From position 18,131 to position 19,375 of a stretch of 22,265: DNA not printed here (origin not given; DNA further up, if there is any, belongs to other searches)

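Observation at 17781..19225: ABC-type ATPase translationally coupled to a small PD-(D/E)xK-like protein: possible abortive-infection or restriction accessory pair inside the MTase operon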

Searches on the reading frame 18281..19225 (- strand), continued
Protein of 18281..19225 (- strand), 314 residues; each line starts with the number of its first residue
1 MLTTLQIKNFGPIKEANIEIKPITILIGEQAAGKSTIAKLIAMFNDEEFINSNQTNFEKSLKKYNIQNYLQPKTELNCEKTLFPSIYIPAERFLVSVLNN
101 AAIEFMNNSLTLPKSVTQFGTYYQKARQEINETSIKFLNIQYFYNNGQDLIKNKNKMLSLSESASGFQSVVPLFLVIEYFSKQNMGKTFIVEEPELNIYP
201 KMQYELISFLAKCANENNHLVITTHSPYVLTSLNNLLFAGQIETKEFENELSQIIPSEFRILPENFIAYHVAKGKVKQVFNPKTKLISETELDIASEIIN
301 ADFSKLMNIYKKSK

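Call 56: search_solved_structures(query=A4, max_evalue=0.001)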
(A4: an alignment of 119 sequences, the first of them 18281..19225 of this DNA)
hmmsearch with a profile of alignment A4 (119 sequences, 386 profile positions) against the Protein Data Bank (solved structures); distinct sequences matched with E-value up to 0.001: 17.
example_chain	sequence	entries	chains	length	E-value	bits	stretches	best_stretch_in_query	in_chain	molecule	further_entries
6p74_A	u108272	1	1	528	2.9e-13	53.1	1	233-297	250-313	Putative ATP-dependent endonuclease of the OLD family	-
9n69_A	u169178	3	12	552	2.5e-10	43.4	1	3-301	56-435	AAA family ATPase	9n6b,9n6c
8ee4_A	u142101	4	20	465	3.9e-08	36.2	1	182-301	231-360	PtuA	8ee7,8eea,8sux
9u9y_A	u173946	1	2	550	4.7e-07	32.7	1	250-302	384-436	AAA family ATPase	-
9kjx_B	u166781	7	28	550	8.3e-07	31.8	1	254-302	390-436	AAA family ATPase | Retron I-A effector PtuA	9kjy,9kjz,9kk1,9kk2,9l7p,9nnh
4loa_A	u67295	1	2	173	2.8e-06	30.1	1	19-153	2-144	De-novo design amidase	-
9vkz_A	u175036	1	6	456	3.4e-06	29.8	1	253-302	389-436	Retron Ec78 probable ATPase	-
22bu_B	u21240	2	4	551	5e-06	29.3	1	22-301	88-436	AAA family ATPase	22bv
9vh1_D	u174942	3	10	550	6.2e-06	29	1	252-302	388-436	Retron Ec78 probable ATPase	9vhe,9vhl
8ux9_B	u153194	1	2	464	1.1e-05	28.2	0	250-303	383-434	AriA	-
8v45_A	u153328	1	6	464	1.1e-05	28.2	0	250-303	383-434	AriA antitoxin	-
9nnb_C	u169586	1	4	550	1.1e-05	28.1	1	256-302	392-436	Retron I-A effector PtuA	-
9nnk_C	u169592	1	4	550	1.3e-05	27.9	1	256-302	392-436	Retreon I-A effector PtuA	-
22et_E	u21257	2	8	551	2e-05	27.3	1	22-301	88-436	PtuA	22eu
1via_A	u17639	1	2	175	9.7e-05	25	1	19-154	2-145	shikimate kinase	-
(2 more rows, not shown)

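Call 67: find_encoding_contigs(protein=P0283, flank=3000, max_places=4)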
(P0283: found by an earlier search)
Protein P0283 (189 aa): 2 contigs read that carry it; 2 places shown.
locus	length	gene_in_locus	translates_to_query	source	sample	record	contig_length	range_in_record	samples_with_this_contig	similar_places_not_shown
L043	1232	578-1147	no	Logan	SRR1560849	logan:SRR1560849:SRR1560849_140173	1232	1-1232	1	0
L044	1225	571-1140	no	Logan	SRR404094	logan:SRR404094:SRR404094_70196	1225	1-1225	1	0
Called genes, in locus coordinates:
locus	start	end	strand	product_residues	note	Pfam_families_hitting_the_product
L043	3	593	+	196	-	?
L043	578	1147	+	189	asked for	-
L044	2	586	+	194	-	?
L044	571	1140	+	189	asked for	-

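Call 69: search_protein_families(library=padloc, proteins=[L033:8993-9508:+], max_evalue=10)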
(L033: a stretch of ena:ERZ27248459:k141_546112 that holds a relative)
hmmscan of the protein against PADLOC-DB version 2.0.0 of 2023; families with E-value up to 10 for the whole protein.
L033:8993-9508:+ (171 aa): 2 families
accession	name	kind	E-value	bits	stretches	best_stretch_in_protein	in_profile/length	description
PDLC04563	PDC-M29B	-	1.5e-16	58.9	1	15-169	7-162/164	-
PDLC04564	PDC-M29B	-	4.9e-08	31.1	1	47-157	41-147/162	-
